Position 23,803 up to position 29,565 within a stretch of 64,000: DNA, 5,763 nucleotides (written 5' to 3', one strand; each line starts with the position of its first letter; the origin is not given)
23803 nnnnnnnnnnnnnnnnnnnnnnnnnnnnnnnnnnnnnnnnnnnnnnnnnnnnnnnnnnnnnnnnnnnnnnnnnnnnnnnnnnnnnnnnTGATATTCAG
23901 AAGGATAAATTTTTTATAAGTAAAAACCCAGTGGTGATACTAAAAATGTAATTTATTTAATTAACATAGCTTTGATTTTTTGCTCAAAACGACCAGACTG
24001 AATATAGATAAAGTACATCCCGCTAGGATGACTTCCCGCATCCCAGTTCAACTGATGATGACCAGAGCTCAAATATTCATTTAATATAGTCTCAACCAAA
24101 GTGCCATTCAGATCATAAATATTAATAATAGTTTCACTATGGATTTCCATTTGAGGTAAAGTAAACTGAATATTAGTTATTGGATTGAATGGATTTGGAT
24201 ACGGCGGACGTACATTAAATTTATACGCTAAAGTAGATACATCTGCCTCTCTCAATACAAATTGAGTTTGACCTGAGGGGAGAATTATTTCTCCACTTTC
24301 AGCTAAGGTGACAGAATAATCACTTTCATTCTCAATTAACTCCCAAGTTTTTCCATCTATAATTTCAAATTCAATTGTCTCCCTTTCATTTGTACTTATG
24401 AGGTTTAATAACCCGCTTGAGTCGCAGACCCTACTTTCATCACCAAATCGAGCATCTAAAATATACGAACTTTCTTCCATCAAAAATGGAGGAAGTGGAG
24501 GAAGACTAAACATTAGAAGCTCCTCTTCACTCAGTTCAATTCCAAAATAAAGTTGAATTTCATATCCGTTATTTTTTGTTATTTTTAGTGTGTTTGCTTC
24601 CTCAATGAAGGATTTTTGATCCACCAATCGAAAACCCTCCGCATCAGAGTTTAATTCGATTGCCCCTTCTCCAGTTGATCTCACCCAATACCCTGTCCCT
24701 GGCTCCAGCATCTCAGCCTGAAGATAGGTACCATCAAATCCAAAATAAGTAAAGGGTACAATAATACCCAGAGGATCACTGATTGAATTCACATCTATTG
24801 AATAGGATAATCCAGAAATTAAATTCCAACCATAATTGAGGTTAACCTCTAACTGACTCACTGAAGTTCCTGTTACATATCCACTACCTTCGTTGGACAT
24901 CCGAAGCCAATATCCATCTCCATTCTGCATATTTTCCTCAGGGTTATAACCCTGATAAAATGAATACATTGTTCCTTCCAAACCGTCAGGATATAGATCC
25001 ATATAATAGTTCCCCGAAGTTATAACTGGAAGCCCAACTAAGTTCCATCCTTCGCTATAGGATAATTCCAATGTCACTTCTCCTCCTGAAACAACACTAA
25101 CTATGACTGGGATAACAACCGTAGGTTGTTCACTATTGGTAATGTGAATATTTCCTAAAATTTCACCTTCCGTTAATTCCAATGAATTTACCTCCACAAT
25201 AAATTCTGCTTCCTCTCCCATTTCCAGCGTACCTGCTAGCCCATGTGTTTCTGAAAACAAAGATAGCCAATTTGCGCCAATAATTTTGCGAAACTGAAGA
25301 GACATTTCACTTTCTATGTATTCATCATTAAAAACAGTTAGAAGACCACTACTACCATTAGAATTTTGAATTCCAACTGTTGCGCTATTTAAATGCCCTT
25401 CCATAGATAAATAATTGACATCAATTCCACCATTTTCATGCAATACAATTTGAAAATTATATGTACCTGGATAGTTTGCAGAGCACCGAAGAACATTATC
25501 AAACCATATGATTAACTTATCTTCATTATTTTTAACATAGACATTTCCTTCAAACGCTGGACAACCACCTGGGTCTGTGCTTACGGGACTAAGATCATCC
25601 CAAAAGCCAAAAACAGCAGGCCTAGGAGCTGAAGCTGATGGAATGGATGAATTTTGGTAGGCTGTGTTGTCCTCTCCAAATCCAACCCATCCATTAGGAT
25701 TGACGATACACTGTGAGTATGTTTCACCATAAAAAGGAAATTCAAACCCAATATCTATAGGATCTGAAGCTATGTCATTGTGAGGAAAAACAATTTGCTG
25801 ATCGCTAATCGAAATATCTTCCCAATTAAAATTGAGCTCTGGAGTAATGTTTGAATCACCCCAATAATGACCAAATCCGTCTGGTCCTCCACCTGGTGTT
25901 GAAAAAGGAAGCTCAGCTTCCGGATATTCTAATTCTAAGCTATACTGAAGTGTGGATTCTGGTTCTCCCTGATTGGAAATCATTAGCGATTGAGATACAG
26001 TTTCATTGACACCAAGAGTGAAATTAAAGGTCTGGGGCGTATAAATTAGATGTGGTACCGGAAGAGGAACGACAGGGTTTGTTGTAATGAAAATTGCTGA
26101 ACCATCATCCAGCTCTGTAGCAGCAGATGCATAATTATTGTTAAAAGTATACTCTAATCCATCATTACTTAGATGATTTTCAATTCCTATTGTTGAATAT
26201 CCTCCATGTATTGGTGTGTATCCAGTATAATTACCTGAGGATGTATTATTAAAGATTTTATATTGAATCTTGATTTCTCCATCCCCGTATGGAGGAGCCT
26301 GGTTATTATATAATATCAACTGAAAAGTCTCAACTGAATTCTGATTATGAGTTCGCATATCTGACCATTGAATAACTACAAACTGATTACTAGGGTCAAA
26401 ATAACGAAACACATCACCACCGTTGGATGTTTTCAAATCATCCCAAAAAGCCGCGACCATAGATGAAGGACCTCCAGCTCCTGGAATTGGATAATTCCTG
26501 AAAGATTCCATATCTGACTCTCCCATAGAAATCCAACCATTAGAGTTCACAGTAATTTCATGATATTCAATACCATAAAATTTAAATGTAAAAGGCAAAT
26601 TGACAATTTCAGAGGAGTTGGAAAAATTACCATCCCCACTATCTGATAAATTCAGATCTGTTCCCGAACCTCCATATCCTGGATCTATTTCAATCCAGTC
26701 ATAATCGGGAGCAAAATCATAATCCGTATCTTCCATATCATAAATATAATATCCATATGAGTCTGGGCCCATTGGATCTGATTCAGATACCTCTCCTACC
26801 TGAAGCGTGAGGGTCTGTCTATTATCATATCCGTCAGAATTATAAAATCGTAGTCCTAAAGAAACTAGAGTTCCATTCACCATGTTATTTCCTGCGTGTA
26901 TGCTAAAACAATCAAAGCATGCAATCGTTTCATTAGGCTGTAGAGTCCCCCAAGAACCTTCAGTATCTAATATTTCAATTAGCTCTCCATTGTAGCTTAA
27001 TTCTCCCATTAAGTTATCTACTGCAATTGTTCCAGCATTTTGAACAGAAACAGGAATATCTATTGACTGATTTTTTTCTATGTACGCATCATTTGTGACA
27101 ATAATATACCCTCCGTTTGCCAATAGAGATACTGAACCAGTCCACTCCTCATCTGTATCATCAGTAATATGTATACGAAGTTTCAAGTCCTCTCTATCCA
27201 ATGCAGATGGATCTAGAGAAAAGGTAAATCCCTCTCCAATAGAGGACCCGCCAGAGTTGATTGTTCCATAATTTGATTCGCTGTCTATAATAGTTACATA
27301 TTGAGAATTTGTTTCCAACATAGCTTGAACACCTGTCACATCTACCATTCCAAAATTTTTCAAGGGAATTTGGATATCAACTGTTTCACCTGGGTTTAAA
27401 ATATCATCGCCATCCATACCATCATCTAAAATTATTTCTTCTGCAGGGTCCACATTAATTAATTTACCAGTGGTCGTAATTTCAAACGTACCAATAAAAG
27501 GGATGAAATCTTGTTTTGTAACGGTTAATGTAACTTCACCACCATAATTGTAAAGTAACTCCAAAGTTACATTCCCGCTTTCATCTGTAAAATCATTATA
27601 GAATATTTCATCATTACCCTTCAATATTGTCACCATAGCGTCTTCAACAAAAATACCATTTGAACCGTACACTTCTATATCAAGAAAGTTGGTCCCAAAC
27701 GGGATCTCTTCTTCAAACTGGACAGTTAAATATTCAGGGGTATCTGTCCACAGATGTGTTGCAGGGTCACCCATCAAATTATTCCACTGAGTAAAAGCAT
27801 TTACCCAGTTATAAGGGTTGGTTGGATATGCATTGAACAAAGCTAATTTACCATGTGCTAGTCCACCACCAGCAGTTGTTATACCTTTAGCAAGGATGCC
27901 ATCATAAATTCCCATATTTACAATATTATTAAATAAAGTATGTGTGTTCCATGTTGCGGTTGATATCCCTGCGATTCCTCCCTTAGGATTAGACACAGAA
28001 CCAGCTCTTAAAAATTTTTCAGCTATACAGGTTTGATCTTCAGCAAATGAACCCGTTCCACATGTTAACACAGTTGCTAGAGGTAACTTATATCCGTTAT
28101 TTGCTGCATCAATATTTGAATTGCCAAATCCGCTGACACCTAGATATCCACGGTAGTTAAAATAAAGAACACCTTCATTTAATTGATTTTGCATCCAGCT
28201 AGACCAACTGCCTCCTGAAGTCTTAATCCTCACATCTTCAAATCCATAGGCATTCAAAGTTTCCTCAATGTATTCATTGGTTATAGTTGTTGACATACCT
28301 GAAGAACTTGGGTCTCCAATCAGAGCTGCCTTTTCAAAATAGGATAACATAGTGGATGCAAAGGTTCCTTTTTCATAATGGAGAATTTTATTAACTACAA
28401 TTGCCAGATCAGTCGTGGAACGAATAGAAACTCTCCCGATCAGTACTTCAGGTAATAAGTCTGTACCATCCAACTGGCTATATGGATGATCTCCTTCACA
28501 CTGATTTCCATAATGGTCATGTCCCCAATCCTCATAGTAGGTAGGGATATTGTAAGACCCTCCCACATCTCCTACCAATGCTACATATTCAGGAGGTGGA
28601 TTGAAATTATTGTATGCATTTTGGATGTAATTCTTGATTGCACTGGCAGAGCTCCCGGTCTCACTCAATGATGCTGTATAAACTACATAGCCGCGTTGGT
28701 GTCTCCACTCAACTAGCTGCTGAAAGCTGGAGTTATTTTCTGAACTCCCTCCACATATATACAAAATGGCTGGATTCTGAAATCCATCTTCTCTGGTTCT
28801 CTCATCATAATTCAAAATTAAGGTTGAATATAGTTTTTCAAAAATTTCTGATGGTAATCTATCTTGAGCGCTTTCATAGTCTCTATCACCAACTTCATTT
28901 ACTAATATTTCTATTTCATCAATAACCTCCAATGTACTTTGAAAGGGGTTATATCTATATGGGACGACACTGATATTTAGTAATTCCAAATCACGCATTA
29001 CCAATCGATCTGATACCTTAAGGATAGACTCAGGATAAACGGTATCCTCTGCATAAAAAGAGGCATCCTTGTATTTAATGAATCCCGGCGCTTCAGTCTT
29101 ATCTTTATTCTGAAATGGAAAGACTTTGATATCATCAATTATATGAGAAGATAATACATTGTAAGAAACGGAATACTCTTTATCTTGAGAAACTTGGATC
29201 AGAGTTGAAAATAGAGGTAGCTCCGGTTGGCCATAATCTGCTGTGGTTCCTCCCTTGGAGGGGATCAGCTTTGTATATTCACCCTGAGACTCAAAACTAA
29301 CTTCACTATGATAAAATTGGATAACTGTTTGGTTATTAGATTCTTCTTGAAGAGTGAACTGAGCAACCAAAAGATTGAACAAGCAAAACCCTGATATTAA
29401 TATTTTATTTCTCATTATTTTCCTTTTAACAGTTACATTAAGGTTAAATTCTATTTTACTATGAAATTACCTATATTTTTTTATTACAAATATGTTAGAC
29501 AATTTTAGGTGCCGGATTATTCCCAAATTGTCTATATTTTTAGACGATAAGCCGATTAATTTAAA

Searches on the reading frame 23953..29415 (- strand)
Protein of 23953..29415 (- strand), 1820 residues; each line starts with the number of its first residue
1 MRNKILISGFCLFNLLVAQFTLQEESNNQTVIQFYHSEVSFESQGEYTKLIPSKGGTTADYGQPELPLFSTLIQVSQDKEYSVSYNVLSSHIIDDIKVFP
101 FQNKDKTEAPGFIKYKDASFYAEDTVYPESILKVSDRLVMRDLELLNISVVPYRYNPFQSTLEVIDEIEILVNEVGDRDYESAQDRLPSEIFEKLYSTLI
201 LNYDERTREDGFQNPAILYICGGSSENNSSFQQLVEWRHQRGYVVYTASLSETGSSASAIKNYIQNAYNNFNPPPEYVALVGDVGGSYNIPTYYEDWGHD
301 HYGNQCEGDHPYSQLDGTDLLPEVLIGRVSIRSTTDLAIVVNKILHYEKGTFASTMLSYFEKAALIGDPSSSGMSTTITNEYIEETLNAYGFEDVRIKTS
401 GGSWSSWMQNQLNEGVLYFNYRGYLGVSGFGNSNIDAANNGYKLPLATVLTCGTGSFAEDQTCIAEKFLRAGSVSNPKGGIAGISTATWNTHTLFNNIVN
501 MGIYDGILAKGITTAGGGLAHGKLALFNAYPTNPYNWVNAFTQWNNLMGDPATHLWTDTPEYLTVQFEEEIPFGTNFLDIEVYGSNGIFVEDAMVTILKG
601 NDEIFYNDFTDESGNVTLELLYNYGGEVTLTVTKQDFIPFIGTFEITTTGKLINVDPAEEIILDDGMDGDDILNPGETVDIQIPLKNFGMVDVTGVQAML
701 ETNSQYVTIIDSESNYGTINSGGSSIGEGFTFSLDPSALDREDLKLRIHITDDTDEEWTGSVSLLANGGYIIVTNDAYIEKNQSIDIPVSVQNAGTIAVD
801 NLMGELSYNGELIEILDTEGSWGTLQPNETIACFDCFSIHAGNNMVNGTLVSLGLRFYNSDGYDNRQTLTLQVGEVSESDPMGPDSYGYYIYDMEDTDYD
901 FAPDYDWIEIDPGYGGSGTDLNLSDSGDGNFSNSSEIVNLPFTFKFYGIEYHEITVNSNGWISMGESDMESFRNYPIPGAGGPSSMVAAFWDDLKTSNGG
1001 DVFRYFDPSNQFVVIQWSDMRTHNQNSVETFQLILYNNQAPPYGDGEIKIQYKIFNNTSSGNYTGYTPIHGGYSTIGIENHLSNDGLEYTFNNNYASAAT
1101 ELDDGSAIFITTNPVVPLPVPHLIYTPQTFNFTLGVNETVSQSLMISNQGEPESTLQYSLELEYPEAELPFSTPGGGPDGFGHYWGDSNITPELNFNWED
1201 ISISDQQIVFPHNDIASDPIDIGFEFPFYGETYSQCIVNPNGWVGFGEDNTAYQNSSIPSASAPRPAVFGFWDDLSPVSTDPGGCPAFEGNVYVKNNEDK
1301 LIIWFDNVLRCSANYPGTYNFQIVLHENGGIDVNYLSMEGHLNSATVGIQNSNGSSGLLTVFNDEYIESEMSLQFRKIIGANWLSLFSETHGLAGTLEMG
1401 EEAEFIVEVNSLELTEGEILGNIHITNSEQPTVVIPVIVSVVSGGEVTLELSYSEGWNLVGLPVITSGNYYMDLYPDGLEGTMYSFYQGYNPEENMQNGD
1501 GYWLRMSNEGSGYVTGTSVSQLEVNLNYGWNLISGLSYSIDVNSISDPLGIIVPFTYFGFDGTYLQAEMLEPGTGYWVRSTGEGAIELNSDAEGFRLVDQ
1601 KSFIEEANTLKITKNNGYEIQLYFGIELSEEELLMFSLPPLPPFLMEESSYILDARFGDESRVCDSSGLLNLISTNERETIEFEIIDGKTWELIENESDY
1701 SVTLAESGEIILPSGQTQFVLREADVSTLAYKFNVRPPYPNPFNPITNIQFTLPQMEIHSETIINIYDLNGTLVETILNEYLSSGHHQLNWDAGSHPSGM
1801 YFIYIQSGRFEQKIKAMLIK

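Call 8: search_protein_families(library=pfam, proteins=[window:23953-29415:-])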
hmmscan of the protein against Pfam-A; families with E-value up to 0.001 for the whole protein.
window:23953-29415:- (1820 aa): 4 families
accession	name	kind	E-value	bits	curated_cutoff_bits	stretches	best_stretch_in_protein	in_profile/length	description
PF01364.23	Peptidase_C25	-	1.7e-53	182.7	23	1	224-554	6-373/374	Peptidase family C25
PF08126.16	Propeptide_C25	-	1.8e-14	53.8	22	1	33-206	25-200/205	Propeptide_C25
PF18962.6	Por_Secre_tail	-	4.1e-09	37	27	1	1739-1812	2-69/75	Secretion system C-terminal sorting domain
PF06119.19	NIDO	-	3.1e-08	34.3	25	1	953-1011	2-57/186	Nidogen-like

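Call 20: search_protein_families(library=ncbifam, proteins=[window:23953-29415:-])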
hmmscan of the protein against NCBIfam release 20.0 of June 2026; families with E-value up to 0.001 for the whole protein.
window:23953-29415:- (1820 aa): 2 families
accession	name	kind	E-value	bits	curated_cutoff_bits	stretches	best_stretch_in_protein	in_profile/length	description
NF033707.1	T9SS_sortase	equivalog_domain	2.2e-12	45.5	420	1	258-563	416-740/1095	type IX secretion system sortase PorU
TIGR04183.1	Por_Secre_tail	domain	6.3e-06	26.1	23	1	1739-1811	2-64/72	T9SS type A sorting domain-containing protein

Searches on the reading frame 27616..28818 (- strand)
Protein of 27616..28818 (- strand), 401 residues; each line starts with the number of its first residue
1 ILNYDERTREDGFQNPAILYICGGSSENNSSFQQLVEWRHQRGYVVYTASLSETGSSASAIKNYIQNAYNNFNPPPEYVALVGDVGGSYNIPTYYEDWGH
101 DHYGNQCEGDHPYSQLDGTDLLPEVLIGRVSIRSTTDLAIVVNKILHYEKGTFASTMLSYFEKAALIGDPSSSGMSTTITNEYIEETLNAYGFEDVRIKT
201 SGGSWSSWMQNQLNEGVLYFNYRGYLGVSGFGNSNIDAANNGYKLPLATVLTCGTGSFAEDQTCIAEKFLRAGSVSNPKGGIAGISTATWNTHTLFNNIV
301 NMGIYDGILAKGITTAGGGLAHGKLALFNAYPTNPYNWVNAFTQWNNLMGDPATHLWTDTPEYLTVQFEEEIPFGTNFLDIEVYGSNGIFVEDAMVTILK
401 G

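Call 66: search_solved_structures(query=window:27616-28818:-, max_evalue=0.001, show_alignments=2)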
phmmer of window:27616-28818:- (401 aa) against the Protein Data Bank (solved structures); distinct sequences matched with E-value up to 0.001: 4.
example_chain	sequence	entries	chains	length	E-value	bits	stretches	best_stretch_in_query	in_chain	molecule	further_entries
1cvr_A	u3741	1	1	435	2.7e-18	69.4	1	30-366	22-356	GINGIPAIN R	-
4ief_B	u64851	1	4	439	4.8e-18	68.6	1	31-364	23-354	Gingipain R2 Mature Domain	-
4tkx_L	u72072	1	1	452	3.5e-09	39.3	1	13-273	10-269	Lys-gingipain W83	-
4rbm_A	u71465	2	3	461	3.8e-09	39.3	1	13-273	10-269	Lys-gingipain W83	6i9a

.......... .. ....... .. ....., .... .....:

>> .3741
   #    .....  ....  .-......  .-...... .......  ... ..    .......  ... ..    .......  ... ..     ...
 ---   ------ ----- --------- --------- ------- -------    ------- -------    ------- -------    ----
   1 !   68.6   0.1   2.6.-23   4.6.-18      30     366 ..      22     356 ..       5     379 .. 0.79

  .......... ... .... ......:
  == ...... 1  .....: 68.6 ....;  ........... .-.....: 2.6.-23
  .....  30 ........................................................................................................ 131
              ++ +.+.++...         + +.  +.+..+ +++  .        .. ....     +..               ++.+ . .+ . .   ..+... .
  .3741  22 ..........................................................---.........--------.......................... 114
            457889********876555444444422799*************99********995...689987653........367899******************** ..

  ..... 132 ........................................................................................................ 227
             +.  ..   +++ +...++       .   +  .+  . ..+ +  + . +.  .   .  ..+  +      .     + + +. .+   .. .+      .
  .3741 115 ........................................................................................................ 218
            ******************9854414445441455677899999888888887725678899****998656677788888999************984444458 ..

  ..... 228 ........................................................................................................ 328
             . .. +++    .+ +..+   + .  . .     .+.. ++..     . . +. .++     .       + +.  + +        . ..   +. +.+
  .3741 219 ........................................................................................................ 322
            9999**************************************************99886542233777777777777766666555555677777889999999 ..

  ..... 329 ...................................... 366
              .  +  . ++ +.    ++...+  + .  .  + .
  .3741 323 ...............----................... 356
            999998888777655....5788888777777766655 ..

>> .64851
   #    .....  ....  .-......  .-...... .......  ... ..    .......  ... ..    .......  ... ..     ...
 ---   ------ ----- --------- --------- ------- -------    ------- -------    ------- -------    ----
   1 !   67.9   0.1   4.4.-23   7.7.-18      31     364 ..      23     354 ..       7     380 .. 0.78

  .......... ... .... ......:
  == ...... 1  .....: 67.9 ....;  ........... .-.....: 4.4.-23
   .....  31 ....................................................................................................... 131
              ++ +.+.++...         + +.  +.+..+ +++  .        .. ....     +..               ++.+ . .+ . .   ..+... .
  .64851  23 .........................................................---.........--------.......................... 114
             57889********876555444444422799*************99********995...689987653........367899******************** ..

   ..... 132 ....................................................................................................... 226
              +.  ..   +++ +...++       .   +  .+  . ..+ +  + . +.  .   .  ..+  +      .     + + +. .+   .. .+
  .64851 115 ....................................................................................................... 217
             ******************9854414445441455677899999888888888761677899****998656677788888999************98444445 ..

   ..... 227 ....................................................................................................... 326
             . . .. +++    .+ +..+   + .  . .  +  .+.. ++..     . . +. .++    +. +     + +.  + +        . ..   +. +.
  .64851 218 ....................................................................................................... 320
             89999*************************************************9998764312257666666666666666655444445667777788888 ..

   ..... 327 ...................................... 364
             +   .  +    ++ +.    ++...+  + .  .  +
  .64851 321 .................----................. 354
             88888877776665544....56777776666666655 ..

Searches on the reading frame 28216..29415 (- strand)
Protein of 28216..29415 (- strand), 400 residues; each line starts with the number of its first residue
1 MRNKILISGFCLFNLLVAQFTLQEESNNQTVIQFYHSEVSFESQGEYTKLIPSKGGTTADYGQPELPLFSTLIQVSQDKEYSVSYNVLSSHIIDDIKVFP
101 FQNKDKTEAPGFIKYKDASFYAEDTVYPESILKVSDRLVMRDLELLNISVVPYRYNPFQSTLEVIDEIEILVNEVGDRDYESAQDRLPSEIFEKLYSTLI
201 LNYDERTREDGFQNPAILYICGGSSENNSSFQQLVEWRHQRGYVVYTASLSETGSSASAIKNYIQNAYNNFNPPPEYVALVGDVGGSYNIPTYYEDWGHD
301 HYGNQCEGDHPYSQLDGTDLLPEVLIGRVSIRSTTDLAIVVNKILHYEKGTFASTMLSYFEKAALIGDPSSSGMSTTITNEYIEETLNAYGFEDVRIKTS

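Call 40: find_homologous_proteins(query=window:28216-29415:-, max_evalue=1e-30)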
Query window:28216-29415:- (400 aa): 57 proteins with E <= 1e-30 among 2764 candidates.
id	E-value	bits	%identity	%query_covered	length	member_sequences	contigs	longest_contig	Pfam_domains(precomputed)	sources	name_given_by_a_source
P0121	1.4e-200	684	76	99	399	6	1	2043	PF08126.17,PF01364.25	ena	-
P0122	7.6e-194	662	73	99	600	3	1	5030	PF08126.17,PF01364.25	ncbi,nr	ncbi:MAG: C25 family cysteine peptidase, partial [Candidatus Marinimicrobia bacterium]|nr:C25 family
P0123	4.5e-189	647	70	99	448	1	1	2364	PF08126.17,PF01364.25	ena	-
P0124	5.5e-168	577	74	84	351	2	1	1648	PF08126.17,PF01364.25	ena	-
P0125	2.2e-154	532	75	77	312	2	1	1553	PF08126.17,PF01364.25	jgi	-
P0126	8.2e-152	524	70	81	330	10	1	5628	PF08126.17,PF01364.25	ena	-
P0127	4.9e-147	508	57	99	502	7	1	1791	PF08126.17,PF01364.25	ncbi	-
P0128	4.7e-143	495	75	74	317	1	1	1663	PF08126.17,PF01364.25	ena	-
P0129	4.0e-133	462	58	84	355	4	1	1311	PF08126.17,PF01364.25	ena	-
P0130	3.1e-122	427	71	69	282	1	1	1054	PF08126.17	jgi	-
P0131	1.5e-120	421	51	88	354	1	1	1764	PF08126.17,PF01364.25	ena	-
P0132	2.5e-119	417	79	58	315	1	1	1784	PF01364.25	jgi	jgi:hypothetical protein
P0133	1.5e-115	405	49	98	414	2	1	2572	PF08126.17,PF01364.25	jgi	-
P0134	3.0e-115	404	49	98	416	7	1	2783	PF08126.17,PF01364.25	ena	-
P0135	5.9e-115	403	55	85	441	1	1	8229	PF08126.17,PF01364.25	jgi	-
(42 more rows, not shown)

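Call 41: find_encoding_contigs(protein=P0122, flank=3000, max_places=3)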
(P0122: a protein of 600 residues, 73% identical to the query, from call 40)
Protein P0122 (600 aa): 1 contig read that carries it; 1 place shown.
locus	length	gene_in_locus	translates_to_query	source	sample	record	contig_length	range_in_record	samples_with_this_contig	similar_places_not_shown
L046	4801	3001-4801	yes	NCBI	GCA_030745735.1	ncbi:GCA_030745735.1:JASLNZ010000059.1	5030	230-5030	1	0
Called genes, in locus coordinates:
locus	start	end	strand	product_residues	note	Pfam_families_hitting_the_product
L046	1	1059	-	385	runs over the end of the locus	PF00581:Rhodanese, PF00753:Lactamase_B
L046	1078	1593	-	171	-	PF13686:DrsE_2, PF02635:DsrE (faint)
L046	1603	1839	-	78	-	PF01206:TusA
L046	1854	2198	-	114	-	PF01022:HTH_5, PF12840:HTH_20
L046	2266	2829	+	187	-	PF12804:NTP_transf_3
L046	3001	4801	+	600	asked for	PF08126:Propeptide_C25, PF01364:Peptidase_C25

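Call 42: find_encoding_contigs(protein=P0121, flank=3000, max_places=3)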
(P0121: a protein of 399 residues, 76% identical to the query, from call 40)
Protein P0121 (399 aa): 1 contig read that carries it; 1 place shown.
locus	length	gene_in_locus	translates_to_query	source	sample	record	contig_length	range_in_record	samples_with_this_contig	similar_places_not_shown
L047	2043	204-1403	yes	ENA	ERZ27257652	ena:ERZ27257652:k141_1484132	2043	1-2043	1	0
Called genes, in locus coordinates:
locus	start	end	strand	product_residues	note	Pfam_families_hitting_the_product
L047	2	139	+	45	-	?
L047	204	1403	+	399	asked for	PF08126:Propeptide_C25, PF01364:Peptidase_C25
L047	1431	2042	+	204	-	?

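Call 43: find_encoding_contigs(protein=P0123, flank=3000, max_places=3)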
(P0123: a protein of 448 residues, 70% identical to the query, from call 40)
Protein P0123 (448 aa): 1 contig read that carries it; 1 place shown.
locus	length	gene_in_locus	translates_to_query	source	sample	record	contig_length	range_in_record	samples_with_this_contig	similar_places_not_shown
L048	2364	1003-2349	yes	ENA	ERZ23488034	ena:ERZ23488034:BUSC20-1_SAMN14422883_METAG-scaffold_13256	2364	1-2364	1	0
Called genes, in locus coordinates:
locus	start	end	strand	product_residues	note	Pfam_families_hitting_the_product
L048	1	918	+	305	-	?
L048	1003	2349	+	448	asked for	PF08126:Propeptide_C25, PF01364:Peptidase_C25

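Call 44: find_encoding_contigs(protein=P0126, flank=3000, max_places=3)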
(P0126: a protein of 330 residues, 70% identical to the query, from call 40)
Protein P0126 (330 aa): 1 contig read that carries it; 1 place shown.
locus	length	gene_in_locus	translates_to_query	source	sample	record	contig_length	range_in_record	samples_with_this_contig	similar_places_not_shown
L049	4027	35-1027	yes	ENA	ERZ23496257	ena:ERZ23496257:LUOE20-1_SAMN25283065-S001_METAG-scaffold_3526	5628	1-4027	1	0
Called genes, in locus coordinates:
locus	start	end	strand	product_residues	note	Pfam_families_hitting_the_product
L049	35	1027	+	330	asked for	PF08126:Propeptide_C25, PF01364:Peptidase_C25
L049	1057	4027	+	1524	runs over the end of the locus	?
